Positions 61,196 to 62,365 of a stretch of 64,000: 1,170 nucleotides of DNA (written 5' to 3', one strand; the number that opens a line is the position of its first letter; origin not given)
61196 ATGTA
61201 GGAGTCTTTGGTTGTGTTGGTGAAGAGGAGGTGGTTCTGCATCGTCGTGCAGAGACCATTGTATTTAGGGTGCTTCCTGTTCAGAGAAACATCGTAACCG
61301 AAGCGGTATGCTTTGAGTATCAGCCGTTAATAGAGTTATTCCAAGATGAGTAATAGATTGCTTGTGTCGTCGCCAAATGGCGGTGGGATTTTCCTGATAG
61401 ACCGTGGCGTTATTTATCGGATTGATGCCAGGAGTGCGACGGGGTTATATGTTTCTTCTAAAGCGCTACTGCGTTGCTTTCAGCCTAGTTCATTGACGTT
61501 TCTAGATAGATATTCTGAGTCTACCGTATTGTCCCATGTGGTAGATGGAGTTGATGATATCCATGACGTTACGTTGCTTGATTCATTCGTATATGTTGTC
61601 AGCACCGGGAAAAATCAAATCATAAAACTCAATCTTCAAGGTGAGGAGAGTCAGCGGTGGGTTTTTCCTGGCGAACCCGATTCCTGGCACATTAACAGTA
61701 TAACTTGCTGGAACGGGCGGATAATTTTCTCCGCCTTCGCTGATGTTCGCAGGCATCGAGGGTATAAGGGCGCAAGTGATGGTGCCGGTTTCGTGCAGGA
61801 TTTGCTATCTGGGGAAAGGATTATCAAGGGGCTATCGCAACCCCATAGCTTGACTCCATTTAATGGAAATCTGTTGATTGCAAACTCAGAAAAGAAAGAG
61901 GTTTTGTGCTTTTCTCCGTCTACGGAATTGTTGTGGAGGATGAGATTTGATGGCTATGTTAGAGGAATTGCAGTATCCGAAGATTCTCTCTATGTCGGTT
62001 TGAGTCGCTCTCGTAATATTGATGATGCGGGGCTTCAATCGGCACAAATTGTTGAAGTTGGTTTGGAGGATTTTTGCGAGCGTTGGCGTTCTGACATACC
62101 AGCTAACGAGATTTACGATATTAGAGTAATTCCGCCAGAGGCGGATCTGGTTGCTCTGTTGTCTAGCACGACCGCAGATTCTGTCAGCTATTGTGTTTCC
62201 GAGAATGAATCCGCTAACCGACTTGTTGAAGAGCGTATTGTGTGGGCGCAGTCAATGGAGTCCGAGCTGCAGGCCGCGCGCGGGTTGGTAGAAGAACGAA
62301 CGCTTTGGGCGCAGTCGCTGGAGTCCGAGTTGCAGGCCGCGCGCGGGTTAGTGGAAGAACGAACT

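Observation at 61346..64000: Giant DUF4915-coiled-coil-GT-GT25 protein: a WbbB/WbdD-like molecular-ruler architecture with an uncharacterised domain in the terminator position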

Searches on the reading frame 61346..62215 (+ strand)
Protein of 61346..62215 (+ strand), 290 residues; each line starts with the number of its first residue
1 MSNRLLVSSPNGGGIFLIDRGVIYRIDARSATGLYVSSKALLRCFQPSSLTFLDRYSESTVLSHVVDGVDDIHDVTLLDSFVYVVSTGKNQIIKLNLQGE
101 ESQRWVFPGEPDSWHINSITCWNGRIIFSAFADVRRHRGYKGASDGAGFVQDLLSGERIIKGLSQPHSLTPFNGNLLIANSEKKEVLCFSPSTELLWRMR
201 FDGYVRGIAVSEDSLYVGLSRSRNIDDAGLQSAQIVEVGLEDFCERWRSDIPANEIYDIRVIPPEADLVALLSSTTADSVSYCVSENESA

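Call 27: predict_structure(alignment_id=A1)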
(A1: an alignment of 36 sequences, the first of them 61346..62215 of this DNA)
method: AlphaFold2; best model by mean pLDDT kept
length: 290 residues; sequences in the alignment: 36
mean_pLDDT: 92.7   pTM: 0.91
mean pLDDT of the five models: 92.7, 92.5, 92.4, 90.8, 90.7
residues with pLDDT >= 90: 236; 70-90: 37; 50-70: 17; < 50: 0
segments of 3 or more residues with pLDDT < 50: none
pLDDT, mean of each block of 10 residues (from residue 1): 93 95 96 94 92 73 66 95 96 93 96 97 98 93 92 98 98 98 98 98 97 97 71 97 97 97 93 90 90
secondary structure, 60 per line:
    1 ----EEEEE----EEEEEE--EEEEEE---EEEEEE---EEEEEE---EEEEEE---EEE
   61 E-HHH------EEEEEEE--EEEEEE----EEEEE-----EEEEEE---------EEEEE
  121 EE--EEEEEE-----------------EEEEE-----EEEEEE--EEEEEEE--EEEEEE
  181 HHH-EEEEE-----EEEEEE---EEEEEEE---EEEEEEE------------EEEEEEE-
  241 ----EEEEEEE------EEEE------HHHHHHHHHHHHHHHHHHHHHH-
elements in order: E5-9 E14-19 E22-27 E31-36 E40-45 E49-54 E58-61 E72-78 E81-86 E91-95 E101-106 E116-122 E125-130 E148-152 E158-163 E166-172 E175-180 E185-189 E195-200 E204-210 E214-220 E233-239 E245-251 E258-261 H268-289
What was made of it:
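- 61346..62146 (+): aa 1-267: DUF4915 six-bladed beta-propeller, the proposed chain-capping enzyme. AF2 model pLDDT 92.7, pTM 0.91, 24 strands (call 27).
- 62147..62731 (+): aa 268-462: coiled-coil 'ruler', including six 21-aa repeats (aa 293-418, nt 62222-62599). A helix starts at aa 268 in the model (call 27).
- On PAPS-dependent sulfotransferases (functional class): The fold is not the classical one (call 27), so it cannot be a member of the classical family.
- That is one face of the propeller, around the central tunnel (call 27; my own topological inference).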

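Call 29: search_protein_representatives(alignment_id=A1)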
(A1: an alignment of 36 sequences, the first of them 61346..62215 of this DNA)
Query: 36 sequences, 288 profile positions. Proteins with E-value up to 0.001 (for the whole library): 3996; up to 1e-10: 2277; up to 1e-30: 494. The best 150 are listed.
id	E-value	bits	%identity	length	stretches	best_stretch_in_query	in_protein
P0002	1.1e-115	401.8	-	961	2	2-284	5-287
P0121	3.2e-115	400.4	-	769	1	1-286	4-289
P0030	8.1e-114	395.8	-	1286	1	1-286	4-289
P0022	2.5e-113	394.2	-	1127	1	2-287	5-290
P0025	2.6e-112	390.8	-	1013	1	2-285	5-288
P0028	1.3e-111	388.6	-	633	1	1-287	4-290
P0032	2.4e-111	387.7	-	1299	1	1-284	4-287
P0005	7.1e-111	386.1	-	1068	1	1-284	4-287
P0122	3.2e-110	383.9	-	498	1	1-285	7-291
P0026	7.1e-110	382.8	-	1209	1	1-285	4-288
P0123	9.3e-110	382.4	-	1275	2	1-285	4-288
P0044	1.5e-109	381.8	-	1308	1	1-286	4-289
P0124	1.6e-109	381.7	-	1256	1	1-285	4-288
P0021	1.7e-109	381.6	-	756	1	1-286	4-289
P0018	4.0e-109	380.4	-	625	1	1-281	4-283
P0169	1.3e-94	332.8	-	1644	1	5-286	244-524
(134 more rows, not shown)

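Call 30: fold_search(model_id=the predicted structure, library=pdb)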
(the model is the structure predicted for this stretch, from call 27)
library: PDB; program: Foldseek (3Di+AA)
matches with E <= 10: 1695; with E <= 0.001: 1078
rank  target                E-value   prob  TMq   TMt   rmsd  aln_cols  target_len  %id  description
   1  6h16_A                1.8e-10  1.00  0.63  0.33   4.8       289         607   14  Structure of LRP6 P3E3P4E4 in complex with VHH L-P2-D07 (released 2019-01-30)
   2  5b4x_B                2.0e-10  1.00  0.67  0.42   3.9       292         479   15  Crystal structure of the ApoER2 ectodomain in complex with the Reelin R56 fragment (released 2017-04-26)
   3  4a0p_A                2.1e-10  1.00  0.63  0.32   7.0       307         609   14  Crystal structure of LRP6P3E3P4E4 (released 2011-10-26)
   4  3s2k_A                4.8e-10  1.00  0.65  0.33   4.9       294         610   15  Structural basis of Wnt signaling inhibition by Dickkopf binding to LRP5/6. (released 2011-11-02)
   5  6h15_A                5.6e-10  1.00  0.63  0.33   5.3       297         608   17  Structure of LRP6 P3E3P4E4 in complex with VHH L-P2-B10 (released 2019-01-30)
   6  3s8z_A                6.2e-10  1.00  0.65  0.33   6.9       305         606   15  Crystal structure of LRP6-E3E4 (released 2011-10-26)
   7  8dvm_A                6.9e-10  1.00  0.67  0.34   4.7       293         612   15  Crystal structure of LRP6 E3E4 in complex with disulfide constrained peptide E3.6 (released 2023-03-29)
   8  8s9p_B                7.3e-10  1.00  0.65  0.23   3.9       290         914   15  1:1:1 agrin/LRP4/MuSK complex (released 2023-05-17)
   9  5gje_B                7.3e-10  1.00  0.65  0.34   4.9       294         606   15  Three-dimensional reconstruction of human LRP6 ectodomain complexed with Dkk1 (released 2017-01-18)
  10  3s2k_B                7.3e-10  1.00  0.65  0.33   4.9       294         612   15  Structural basis of Wnt signaling inhibition by Dickkopf binding to LRP5/6. (released 2011-11-02)
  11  3no2                  7.3e-10  1.00  0.65  0.68   4.4       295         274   14  Crystal structure of a protein of unknown function (BACCAC_01654) from Bacteroides caccae at 1.35 A resolution (released 2010-07-28)
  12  1npe_A                1.4e-09  1.00  0.65  0.71   4.0       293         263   14  Crystal structure of Nidogen/Laminin Complex (released 2003-08-12)
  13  5gje_A                1.8e-09  1.00  0.61  0.32   4.9       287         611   12  Three-dimensional reconstruction of human LRP6 ectodomain complexed with Dkk1 (released 2017-01-18)
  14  4dg6_A                1.8e-09  1.00  0.61  0.31   4.9       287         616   12  Crystal structure of domains 1 and 2 of LRP6 (released 2012-06-13)
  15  8ptf                  2.0e-09  1.00  0.56  0.49   6.9       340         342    9  The surface-exposed lipo-protein of BtuG2 in complex with cyanocobalamin. (released 2024-07-24)
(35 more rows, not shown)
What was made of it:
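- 61346..62146 (+): Generic six-blade matches in the PDB (call 30).
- The best structural matches are ligand-binding YWTD, nidogen and BtuG-type propellers (call 30).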

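Call 36: search_protein_families(library=pfam, proteins=[P0169], max_evalue=0.0001)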
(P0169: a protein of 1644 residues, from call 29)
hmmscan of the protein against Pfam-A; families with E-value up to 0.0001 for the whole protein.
P0169 (1644 aa): 4 families
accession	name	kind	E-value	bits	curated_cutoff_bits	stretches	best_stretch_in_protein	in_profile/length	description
PF16261.11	DUF4915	-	1e-14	54.9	35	1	307-461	98-259/316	Domain of unknown function (DUF4915)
PF13946.11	DUF4214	-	3.6e-09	37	23.2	1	965-1014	19-69/72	Domain of unknown function (DUF4214)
PF08241.18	Methyltransf_11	-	1.5e-07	32.4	21.2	1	60-108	47-95/95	Methyltransferase domain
PF13489.12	Methyltransf_23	-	3.7e-07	30.5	27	1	1-111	1-119/164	Methyltransferase domain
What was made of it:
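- P0169 has MT-DUF4915 ahead of its coil, which parallels the MT-kinase pair of WbdD (call 36).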

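Call 38: search_solved_structures(query=A1, max_evalue=10)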
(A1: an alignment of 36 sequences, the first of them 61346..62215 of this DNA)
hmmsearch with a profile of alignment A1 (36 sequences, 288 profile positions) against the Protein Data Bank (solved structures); distinct sequences matched with E-value up to 10: 63 (the best 60 are shown).
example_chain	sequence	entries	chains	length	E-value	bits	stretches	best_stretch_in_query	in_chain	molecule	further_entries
5orm_A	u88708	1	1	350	1e-07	34.4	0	140-162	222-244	cPPR-Telo1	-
5orq_A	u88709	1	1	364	1.2e-07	34.1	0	140-162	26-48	cPPR-Telo1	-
4pjq_A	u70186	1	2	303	6.8e-07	31.7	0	140-162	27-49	Pentatricopeptide repeat protein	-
4pjr_A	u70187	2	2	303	3.4e-06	29.4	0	140-162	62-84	Pentatricopeptide repeat protein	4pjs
3fvz_A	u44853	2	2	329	0.02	17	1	161-205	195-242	Peptidyl-glycine alpha-amidating monooxygenase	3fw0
4uzr_A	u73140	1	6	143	0.033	16.3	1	62-106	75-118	PUTATIVE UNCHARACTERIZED PROTEIN PH1500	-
2m3x_A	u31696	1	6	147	0.035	16.2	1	62-106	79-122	PH1500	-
9d8m_A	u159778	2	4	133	0.13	14.3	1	106-157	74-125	Retinol-binding protein 2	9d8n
5wm0_A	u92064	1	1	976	0.25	13.4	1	161-204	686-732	Peptidyl-glycine alpha-amidating monooxygenase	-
6vis_A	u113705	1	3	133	0.43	12.6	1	92-157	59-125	Retinol-binding protein 2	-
6wnf_A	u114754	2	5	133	0.44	12.6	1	105-157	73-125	Retinol-binding protein 2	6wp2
6vid_A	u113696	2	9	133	0.6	12.1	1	105-157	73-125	Retinol-binding protein 2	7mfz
5f58_A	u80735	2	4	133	0.69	12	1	105-157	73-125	Retinol-binding protein 2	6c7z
4zh6_A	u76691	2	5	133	0.71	11.9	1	105-157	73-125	Retinol-binding protein 2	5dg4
7mfx_A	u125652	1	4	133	0.74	11.9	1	106-157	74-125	Retinol-binding protein 2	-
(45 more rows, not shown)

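Call 59: find_encoding_contigs(protein=P0169, flank=8000, max_places=1)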
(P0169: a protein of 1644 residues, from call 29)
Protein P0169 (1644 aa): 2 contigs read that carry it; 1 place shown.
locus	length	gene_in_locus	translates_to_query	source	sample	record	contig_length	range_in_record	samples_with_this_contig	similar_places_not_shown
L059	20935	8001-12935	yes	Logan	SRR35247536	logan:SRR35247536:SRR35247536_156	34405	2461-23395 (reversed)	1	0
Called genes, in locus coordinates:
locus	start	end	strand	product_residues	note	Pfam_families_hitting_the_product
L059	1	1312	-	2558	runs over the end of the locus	PF00109:ketoacyl-synt, PF02801:Ketoacyl-synt_C, PF16197:KAsynt_C_assoc, PF00698:Acyl_transf_1, PF21089:PKS_DH_N, PF14765:PS-DH, PF13489:Methyltransf_23, PF08240:ADH_N, +8 more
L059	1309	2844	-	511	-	PF00884:Sulfatase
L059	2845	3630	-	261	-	PF00106:adh_short, PF08659:KR (weak), PF13561:adh_short_C2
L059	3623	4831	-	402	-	PF05159:Capsule_synth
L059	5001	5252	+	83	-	-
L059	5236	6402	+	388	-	-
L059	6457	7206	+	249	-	PF01061:ABC2_membrane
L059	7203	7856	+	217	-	PF00005:ABC_tran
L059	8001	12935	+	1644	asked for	PF08241:Methyltransf_11 (weak), PF13489:Methyltransf_23 (weak), PF16261:DUF4915, PF13946:DUF4214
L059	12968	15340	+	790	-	PF00535:Glycos_transf_2 (weak), PF10111:Glyco_tranf_2_2 (faint), PF00535:Glycos_transf_2, PF13641:Glyco_tranf_2_3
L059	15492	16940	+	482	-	PF20706:GT4-conflict (weak), PF00534:Glycos_transf_1, PF13692:Glyco_trans_1_4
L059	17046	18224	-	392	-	PF02563:Poly_export, PF10531:SLBB (faint), PF22461:SLBB_2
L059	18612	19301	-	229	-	PF01583:APS_kinase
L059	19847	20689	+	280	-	PF20706:GT4-conflict, PF00534:Glycos_transf_1, PF13692:Glyco_trans_1_4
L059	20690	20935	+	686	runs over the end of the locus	PF05159:Capsule_synth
